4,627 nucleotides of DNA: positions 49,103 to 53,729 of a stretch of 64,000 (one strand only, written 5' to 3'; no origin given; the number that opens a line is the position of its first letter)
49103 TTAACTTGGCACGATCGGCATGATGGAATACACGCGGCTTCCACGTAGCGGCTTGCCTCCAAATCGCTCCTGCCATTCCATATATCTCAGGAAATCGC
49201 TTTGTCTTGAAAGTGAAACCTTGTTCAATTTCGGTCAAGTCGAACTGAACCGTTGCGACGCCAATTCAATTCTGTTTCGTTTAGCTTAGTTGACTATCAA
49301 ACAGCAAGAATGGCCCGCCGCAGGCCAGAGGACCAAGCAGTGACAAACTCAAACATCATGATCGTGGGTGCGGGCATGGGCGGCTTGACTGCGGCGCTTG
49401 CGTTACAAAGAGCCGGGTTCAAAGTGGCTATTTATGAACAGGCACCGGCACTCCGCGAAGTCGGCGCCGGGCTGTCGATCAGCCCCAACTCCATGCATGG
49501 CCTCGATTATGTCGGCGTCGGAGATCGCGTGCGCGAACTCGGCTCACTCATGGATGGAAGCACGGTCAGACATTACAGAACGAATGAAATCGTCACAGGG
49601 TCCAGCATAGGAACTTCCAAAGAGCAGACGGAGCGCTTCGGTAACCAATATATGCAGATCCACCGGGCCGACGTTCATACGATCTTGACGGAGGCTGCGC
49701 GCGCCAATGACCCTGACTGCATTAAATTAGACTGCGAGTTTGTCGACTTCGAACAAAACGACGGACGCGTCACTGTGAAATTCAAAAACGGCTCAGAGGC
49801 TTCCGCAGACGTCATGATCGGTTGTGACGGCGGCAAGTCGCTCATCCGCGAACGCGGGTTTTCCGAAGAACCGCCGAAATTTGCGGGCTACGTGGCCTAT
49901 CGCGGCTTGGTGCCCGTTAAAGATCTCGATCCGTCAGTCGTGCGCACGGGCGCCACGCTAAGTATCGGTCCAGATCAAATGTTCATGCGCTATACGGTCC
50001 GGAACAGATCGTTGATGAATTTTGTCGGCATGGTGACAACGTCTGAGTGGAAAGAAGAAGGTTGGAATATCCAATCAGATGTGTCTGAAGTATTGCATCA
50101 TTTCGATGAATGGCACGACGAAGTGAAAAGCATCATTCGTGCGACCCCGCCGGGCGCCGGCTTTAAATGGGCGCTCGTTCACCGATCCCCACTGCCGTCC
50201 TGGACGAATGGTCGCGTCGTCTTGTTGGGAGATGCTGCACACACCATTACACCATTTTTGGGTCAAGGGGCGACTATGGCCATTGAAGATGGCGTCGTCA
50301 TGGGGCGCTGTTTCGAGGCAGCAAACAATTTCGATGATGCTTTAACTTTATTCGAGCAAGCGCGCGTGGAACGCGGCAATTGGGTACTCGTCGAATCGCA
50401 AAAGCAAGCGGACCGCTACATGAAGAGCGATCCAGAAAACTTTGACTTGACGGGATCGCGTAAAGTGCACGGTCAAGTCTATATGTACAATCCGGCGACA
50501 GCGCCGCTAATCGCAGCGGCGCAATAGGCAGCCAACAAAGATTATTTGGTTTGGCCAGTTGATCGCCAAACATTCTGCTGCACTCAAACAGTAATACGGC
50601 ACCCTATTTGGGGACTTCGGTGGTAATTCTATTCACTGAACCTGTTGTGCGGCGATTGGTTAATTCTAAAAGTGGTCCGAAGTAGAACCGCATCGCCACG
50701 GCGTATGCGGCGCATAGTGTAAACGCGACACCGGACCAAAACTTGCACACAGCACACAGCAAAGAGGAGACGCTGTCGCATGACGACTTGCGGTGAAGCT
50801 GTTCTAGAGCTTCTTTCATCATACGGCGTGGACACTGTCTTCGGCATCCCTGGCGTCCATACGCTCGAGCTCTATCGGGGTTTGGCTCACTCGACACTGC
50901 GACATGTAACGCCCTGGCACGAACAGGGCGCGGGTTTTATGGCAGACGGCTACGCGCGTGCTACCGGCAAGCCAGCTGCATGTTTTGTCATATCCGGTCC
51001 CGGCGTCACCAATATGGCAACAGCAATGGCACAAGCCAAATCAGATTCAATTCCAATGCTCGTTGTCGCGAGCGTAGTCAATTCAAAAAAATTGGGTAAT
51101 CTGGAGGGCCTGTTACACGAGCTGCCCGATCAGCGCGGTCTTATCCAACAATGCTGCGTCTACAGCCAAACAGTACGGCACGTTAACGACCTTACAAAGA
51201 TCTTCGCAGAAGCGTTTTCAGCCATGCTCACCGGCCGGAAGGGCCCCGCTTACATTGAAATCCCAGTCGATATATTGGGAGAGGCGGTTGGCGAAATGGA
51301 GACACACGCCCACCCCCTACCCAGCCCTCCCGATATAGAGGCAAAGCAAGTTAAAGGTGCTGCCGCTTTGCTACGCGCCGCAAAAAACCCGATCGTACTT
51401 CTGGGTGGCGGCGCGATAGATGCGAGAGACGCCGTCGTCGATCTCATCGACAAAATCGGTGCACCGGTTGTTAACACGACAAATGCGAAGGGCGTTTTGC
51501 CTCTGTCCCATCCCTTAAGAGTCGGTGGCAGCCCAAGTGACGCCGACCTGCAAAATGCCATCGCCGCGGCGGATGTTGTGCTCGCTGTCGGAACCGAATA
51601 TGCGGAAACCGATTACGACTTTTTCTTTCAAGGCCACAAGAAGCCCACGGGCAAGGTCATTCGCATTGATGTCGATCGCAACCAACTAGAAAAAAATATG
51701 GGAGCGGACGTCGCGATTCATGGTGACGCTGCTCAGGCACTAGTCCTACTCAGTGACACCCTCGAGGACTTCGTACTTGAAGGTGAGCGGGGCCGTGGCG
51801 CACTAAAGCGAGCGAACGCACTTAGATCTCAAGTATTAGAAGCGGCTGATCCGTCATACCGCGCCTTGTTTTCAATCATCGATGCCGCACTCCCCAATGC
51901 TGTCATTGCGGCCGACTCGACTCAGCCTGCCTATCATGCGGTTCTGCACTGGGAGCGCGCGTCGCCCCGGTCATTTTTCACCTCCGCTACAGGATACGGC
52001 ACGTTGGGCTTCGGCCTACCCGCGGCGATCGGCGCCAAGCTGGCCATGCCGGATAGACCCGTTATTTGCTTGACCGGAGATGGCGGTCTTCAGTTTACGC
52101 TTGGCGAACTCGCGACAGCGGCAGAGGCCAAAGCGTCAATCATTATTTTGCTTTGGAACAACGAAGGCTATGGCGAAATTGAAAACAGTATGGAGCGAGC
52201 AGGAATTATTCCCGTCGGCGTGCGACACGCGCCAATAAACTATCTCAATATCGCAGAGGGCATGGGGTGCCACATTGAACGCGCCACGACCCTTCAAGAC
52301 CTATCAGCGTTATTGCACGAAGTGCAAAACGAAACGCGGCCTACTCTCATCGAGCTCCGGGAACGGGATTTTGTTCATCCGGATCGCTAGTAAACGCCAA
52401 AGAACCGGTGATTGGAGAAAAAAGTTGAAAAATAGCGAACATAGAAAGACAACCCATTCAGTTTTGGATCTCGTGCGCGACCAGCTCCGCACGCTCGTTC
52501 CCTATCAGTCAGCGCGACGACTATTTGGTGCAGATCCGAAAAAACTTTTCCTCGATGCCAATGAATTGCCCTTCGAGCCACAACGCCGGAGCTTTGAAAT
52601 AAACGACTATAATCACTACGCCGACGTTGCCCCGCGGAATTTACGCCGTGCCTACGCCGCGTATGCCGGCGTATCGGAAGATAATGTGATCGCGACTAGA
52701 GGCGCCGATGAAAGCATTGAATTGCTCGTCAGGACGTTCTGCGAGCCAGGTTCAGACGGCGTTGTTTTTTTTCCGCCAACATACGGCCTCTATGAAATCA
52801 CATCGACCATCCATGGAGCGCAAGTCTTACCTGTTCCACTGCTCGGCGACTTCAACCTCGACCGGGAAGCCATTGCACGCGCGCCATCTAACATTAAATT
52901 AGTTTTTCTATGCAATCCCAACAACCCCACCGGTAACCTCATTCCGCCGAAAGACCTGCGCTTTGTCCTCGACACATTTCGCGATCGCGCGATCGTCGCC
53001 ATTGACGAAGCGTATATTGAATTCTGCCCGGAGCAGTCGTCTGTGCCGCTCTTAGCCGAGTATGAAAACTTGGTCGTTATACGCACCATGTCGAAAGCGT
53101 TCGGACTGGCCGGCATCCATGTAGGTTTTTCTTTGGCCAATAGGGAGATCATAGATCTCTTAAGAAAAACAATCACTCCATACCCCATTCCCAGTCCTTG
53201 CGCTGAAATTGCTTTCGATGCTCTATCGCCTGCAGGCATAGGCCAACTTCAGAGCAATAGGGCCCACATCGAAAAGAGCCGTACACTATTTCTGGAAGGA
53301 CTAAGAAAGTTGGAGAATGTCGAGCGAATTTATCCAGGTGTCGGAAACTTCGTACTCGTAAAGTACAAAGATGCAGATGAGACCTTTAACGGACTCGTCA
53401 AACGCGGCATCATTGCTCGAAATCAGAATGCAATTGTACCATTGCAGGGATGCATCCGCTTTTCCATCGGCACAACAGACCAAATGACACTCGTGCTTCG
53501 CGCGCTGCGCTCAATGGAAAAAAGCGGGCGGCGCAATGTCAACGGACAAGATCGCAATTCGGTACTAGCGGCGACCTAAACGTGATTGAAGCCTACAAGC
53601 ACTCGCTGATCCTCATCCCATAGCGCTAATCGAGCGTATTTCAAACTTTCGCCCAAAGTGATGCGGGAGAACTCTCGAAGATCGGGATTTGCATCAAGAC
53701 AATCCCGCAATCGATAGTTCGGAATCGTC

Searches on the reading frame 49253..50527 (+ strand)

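Call 75: search_protein_families(library=pfam, proteins=[window:49253-50527:+], max_evalue=0.00001)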
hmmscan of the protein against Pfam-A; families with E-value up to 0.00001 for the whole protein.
window:49253-50527:+ (424 aa): 4 families
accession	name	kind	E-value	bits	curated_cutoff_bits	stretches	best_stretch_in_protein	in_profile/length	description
PF01494.25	FAD_binding_3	-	2e-28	100.1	22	1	34-354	3-318/349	FAD binding domain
PF07992.20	Pyr_redox_2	-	3.4e-07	30.4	26.1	0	34-141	2-75/291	Pyridine nucleotide-disulphide oxidoreductase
PF13450.12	NAD_binding_8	-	3.8e-07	30.7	21.9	1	37-65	1-29/68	NAD(P)-binding Rossmann-like domain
PF00890.30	FAD_binding_2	-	2.3e-06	27.5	20.4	1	35-67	2-34/414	FAD binding domain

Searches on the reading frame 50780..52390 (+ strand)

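Call 75: search_protein_families(library=pfam, proteins=[window:50780-52390:+], max_evalue=0.00001)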
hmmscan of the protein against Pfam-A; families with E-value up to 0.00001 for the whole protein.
window:50780-52390:+ (536 aa): 3 families
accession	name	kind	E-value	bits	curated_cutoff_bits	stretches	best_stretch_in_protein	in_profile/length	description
PF02776.23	TPP_enzyme_N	-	1.2e-38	131.9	26.8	1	3-119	2-117/119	Thiamine pyrophosphate enzyme, N-terminal TPP binding domain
PF02775.26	TPP_enzyme_C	-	7.6e-37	126.9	21.9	1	387-525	9-150/151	Thiamine pyrophosphate enzyme, C-terminal TPP binding domain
PF00205.28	TPP_enzyme_M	-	6.9e-30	104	30.4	1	192-322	2-135/137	Thiamine pyrophosphate enzyme, central domain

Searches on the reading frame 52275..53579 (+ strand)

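Call 75: search_protein_families(library=pfam, proteins=[window:52275-53579:+], max_evalue=0.00001)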
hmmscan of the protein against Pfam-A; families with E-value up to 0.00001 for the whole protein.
window:52275-53579:+ (434 aa): 1 family
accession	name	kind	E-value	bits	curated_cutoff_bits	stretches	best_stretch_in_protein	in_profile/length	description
PF00155.27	Aminotran_1_2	-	4.9e-54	184.3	19.7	1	106-410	29-360/361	Aminotransferase class I and II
